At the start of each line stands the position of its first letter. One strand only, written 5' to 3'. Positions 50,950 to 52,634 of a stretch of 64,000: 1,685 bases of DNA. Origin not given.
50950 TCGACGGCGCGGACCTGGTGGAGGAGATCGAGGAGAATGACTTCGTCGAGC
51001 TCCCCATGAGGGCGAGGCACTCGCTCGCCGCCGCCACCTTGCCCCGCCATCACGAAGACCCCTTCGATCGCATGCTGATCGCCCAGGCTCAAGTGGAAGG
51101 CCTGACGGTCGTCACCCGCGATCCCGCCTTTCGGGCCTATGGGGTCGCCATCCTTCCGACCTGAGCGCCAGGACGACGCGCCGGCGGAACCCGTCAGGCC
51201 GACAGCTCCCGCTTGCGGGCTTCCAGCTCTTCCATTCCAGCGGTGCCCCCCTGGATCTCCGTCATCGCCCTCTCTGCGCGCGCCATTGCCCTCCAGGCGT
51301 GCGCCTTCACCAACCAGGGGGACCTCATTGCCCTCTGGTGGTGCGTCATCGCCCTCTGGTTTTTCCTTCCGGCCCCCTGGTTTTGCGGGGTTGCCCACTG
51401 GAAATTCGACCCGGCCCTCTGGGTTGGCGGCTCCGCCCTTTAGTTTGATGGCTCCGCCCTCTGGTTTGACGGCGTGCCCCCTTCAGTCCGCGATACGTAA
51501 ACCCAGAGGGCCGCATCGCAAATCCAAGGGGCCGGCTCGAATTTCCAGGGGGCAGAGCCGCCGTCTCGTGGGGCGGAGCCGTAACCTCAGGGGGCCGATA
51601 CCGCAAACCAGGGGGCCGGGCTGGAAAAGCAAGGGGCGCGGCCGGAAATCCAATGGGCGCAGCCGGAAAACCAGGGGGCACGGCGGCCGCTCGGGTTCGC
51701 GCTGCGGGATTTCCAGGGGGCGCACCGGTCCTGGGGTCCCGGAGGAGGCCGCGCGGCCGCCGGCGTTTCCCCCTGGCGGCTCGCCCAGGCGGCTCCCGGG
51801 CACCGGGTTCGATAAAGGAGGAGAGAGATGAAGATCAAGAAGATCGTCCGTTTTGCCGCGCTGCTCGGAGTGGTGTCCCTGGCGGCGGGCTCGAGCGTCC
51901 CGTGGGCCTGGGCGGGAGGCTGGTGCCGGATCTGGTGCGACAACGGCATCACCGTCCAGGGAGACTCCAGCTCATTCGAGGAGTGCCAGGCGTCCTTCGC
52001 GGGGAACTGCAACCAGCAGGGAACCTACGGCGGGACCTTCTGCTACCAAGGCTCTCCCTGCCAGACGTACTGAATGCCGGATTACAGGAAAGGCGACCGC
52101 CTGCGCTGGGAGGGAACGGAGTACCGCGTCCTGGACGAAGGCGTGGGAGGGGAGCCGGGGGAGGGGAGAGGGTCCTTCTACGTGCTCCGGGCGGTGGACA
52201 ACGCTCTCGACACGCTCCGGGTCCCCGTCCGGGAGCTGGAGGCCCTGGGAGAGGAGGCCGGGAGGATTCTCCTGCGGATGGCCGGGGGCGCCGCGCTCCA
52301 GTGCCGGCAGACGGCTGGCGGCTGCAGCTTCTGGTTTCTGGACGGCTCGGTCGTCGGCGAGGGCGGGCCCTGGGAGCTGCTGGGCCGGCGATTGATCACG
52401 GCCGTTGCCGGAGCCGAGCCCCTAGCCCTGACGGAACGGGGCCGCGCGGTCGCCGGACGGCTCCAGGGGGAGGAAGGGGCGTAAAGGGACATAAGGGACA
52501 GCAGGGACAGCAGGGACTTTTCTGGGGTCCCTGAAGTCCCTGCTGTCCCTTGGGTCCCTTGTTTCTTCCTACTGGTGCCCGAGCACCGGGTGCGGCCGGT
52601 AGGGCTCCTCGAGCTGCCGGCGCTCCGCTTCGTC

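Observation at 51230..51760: Half-kilobase inverted pair of 21-bp repeat arrays upstream of a Cys-rich peptide operon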

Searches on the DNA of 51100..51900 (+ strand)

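Call 29: search_dna_similar(query=window:51230-51760:+, collection=plasmids, mode=distant, max_evalue=0.01)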
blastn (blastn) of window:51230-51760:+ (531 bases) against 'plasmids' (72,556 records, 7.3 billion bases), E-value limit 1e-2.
No match.

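Call 30: search_dna_similar(query=window:51230-51760:+, collection=phages, mode=distant, max_evalue=0.01)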
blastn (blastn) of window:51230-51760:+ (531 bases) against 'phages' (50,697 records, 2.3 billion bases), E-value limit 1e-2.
No match.
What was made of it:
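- There is no similarity to plasmids or phages (calls 29, 30).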

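Call 79: search_rna_families(source=window, start=51100, end=51900, threshold=evalue, max_evalue=1)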
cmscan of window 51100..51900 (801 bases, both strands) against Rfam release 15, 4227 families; matches with E-value up to 1: 0.
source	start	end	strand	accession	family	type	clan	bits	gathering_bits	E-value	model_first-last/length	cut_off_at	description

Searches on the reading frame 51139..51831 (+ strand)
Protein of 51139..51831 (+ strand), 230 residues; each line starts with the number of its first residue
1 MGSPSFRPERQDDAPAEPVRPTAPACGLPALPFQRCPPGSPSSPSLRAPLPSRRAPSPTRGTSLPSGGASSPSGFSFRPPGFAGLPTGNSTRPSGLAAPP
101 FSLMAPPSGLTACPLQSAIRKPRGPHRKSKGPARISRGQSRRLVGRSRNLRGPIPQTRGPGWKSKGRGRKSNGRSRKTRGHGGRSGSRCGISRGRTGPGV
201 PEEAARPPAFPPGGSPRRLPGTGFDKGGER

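Call 13: search_protein_families(library=pfam, proteins=[window:51139-51831:+], max_evalue=0.01)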
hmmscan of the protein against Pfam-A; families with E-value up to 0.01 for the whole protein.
window:51139-51831:+ (230 aa): 0 families

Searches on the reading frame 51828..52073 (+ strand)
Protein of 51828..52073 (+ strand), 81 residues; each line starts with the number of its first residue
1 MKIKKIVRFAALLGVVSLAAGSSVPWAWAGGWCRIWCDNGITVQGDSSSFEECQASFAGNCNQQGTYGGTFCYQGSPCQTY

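Call 13: search_protein_families(library=pfam, proteins=[window:51828-52073:+], max_evalue=0.01)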
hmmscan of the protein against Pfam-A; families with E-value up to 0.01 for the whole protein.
window:51828-52073:+ (81 aa): 0 families

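Call 28: find_encoding_contigs(protein=window:51828-52073:+, flank=10000, max_places=10)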
Protein window:51828-52073:+ (81 aa): 1 contig read that carries it; 1 place shown.
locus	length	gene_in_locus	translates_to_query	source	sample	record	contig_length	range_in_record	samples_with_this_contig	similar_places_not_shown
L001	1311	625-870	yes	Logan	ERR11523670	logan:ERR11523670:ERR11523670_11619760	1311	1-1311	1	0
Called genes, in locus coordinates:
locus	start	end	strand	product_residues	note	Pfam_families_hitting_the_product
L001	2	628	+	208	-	?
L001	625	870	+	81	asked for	-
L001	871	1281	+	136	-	-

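Call 46: find_homologous_proteins(query=window:51828-52073:+, max_evalue=0.01)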
Query window:51828-52073:+ (81 aa): 4 proteins with E <= 0.01 among 6 candidates.
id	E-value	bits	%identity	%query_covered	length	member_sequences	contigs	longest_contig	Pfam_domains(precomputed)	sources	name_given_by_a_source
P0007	1.6e-46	174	95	100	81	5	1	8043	-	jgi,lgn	jgi:hypothetical protein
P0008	4.2e-32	128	69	96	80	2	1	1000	-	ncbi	-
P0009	3.1e-26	109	63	100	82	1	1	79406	-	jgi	jgi:hypothetical protein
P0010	5.6e-15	73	55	89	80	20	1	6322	-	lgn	-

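Call 48: find_encoding_contigs(protein=P0007, flank=6000, max_places=10)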
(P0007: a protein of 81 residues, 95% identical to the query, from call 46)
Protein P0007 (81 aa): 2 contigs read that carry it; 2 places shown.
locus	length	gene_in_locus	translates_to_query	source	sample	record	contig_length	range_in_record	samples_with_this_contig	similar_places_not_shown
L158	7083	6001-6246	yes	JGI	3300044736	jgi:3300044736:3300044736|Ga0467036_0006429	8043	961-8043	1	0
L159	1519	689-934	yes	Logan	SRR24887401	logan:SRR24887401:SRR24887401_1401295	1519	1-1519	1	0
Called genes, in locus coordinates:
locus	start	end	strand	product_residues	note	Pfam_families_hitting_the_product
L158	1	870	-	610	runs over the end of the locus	?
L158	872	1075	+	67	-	PF01402:RHH_1 (weak)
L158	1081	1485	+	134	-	PF03852:Vsr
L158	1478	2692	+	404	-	PF00145:DNA_methylase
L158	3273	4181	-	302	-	PF01149:Fapy_DNA_glyco, PF06831:H2TH, PF06827:zf-FPG_IleRS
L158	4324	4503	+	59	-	-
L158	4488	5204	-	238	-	-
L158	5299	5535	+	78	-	PF02604:PhdYeFM_antitox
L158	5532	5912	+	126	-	PF01850:PIN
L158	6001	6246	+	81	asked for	-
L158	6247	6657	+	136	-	-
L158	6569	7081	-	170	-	?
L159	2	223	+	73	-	?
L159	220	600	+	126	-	PF01850:PIN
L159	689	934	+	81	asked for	-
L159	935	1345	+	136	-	-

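Call 49: find_encoding_contigs(protein=P0009, flank=6000, max_places=6)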
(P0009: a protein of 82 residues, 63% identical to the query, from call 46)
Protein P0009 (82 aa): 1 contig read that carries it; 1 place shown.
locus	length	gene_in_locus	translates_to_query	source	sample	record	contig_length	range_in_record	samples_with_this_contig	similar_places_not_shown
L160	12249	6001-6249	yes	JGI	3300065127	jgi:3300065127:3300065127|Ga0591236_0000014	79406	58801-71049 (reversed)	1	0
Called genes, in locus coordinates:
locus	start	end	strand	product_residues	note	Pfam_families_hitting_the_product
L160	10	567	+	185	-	PF10543:ORF6N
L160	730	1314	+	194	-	PF00561:Abhydrolase_1 (faint), PF06821:Ser_hydrolase (weak), PF12697:Abhydrolase_6, PF12146:Hydrolase_4 (faint)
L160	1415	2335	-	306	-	PF13391:HNH_2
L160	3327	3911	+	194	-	-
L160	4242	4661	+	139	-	-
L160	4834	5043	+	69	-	-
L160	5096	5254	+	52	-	PF28317:Lant_leader_dom (faint)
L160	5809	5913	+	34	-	-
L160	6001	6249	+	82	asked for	-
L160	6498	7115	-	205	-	PF00578:AhpC-TSA, PF08534:Redoxin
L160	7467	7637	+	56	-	-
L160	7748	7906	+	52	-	-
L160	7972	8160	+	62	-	-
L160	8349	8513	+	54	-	-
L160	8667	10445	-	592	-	PF02129:Peptidase_S15, PF00326:Peptidase_S9 (weak), PF12146:Hydrolase_4 (weak), PF08530:PepX_C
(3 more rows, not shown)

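Call 73: find_encoding_contigs(protein=P0010, flank=6000, max_places=8)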
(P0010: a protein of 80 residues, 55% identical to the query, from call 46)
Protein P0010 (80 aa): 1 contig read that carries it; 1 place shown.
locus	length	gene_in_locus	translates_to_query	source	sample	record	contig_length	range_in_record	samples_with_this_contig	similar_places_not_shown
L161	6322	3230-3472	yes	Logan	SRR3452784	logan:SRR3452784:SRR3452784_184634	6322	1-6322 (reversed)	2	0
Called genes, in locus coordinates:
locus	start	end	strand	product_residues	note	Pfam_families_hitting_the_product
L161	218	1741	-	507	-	PF03951:Gln-synt_N, PF00120:Gln-synt_C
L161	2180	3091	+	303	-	PF00194:Carb_anhydrase (weak)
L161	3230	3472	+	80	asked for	-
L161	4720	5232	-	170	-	-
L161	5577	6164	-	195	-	-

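Call 74: find_encoding_contigs(protein=P0008, flank=6000, max_places=6)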
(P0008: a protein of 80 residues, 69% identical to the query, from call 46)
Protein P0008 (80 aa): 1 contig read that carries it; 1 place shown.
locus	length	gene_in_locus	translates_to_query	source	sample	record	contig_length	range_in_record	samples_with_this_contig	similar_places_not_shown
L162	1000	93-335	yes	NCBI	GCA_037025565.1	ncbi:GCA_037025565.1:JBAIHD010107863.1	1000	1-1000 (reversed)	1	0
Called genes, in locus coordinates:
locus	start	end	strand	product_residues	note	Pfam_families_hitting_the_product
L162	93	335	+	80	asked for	-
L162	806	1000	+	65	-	?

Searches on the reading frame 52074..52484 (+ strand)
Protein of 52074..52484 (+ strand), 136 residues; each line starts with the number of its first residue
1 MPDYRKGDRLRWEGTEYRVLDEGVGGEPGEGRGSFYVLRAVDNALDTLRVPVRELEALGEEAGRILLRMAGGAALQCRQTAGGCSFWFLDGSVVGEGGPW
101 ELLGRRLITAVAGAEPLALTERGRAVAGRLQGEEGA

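Call 13: search_protein_families(library=pfam, proteins=[window:52074-52484:+], max_evalue=0.01)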
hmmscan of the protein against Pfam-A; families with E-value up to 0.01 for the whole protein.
window:52074-52484:+ (136 aa): 0 families

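Call 14: find_encoding_contigs(protein=window:52074-52484:+, flank=10000, max_places=10)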
Protein window:52074-52484:+ (136 aa): 1 contig read that carries it; 1 place shown.
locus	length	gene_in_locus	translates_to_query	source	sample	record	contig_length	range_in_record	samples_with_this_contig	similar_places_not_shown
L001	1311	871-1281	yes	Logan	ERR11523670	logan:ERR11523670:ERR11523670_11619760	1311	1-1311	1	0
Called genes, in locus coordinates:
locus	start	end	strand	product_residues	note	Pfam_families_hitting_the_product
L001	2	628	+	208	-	?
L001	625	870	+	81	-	-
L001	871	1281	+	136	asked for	-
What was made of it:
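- Automatic gene calls exist in L001 and L158 (calls 14, 48).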

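Call 17: find_homologous_proteins(query=window:52074-52484:+, max_evalue=0.001)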
Query window:52074-52484:+ (136 aa): 6 proteins with E <= 0.001 among 254 candidates.
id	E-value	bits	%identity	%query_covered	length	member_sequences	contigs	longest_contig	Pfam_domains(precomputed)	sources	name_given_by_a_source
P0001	7.5e-82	290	100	100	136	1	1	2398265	-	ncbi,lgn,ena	-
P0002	5.0e-64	233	84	98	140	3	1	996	-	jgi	jgi:hypothetical protein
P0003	2.1e-62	227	84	97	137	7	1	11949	-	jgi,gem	-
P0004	6.4e-62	226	84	98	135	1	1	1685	-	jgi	jgi:hypothetical protein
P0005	4.3e-20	90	55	62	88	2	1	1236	-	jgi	-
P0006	2.6e-18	84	54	59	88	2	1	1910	-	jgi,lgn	jgi:hypothetical protein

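Call 18: find_encoding_contigs(protein=P0003, flank=10000)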
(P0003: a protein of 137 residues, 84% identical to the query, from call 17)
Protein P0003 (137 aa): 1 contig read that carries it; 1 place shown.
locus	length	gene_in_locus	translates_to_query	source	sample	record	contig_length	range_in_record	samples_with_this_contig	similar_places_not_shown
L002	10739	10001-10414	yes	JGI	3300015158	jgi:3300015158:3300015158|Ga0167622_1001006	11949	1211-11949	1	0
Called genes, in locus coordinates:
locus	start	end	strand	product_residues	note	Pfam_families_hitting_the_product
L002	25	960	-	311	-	PF00005:ABC_tran, PF13304:AAA_21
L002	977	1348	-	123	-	-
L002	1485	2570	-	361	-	PF21571:ArgZ-like_C_1st, PF21570:ArgZ-like_C_2nd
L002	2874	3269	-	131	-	PF03928:HbpS-like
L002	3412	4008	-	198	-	-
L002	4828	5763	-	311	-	PF01548:DEDD_Tnp_IS110, PF02371:Transposase_20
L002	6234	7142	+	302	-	PF13391:HNH_2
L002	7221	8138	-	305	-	PF13391:HNH_2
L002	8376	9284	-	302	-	PF01149:Fapy_DNA_glyco, PF06831:H2TH, PF06827:zf-FPG_IleRS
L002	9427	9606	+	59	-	-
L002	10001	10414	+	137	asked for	-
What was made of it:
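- The context is chromosomal on a 2.4-Mb contig, with neighbours syntenic in relatives (calls 17, 18, 48).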

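Call 19: find_encoding_contigs(protein=P0004, flank=10000)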
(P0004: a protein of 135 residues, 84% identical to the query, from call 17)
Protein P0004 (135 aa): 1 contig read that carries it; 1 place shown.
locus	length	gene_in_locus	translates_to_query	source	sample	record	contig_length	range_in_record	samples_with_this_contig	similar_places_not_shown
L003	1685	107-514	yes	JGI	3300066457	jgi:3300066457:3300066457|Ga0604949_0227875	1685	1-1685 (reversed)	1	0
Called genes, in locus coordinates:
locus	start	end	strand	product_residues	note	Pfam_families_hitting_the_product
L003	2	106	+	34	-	?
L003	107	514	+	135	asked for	-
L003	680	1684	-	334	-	?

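Call 20: find_encoding_contigs(protein=P0006, flank=10000)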
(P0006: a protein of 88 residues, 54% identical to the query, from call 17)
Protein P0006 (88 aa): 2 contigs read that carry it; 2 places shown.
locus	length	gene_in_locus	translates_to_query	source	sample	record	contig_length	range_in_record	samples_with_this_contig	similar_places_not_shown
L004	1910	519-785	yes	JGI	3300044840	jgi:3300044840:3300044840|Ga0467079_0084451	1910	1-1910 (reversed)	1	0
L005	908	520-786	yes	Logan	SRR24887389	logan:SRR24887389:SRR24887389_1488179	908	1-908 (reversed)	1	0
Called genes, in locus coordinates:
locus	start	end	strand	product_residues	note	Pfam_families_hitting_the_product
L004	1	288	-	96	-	?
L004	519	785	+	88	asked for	-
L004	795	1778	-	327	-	PF00248:Aldo_ket_red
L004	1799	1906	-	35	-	PF07411:DUF1508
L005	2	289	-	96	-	?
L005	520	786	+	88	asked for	-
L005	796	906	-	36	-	?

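Call 42: find_encoding_contigs(protein=P0002, flank=10000)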
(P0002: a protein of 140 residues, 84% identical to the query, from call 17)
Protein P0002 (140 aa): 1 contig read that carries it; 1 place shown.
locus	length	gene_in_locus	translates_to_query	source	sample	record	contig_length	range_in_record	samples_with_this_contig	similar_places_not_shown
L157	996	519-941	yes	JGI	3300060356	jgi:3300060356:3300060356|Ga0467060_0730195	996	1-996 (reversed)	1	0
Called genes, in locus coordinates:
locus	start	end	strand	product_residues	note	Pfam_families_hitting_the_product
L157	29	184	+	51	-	PF01850:PIN (weak)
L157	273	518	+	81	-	-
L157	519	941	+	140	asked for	-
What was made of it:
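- L157, L158 and L159 carry an intact pep81 with only 88 nt upstream and no adjacent array, so the array is not indispensable for the gene (calls 42, 48).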

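Call 70: predict_structure(alignment_id=A3)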
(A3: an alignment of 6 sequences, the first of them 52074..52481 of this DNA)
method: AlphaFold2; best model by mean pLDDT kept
length: 136 residues; sequences in the alignment: 6
mean_pLDDT: 47.3   pTM: 0.36
mean pLDDT of the five models: 47.3, 39.2, 39.0, 38.8, 35.9
residues with pLDDT >= 90: 0; 70-90: 10; 50-70: 39; < 50: 87
segments of 3 or more residues with pLDDT < 50: 26-31, 57-136
pLDDT, mean of each block of 10 residues (from residue 1): 67 64 56 65 58 52 38 42 44 34 28 32 41 36
secondary structure, 60 per line:
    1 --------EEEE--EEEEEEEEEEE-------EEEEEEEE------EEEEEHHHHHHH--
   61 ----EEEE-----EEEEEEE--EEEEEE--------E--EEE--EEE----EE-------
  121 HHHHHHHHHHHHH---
elements in order: E9-12 E15-25 E33-40 E47-51 H52-58 E65-68 E74-80 E83-88 E100-102 E105-107 H121-133
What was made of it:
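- The p136 structure model was unusable, with pLDDT 47 (call 70).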

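Call 80: list_cluster_members(proteins=[P0001, P0008])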
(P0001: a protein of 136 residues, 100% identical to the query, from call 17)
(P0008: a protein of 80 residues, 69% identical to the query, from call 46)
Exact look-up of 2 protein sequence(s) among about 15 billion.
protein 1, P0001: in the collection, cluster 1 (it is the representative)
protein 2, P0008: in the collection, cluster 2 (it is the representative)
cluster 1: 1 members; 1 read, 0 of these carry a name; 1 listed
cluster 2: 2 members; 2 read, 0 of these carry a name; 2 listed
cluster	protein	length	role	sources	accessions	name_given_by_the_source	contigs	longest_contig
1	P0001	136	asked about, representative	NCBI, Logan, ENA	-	-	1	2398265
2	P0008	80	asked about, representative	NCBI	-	-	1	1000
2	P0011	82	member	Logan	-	-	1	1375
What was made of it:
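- Tried and rejected: The cluster look-up returned no names or accessions (call 80).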

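Call 84: find_encoding_contigs(protein=P0011, flank=3000)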
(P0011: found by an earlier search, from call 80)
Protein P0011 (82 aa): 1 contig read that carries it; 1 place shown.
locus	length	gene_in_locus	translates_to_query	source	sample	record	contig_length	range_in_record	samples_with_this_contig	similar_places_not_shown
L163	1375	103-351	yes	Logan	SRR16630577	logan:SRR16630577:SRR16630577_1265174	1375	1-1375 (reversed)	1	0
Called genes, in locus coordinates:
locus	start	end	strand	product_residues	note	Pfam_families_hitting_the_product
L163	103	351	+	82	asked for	-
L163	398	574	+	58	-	-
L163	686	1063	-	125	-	-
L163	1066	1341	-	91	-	-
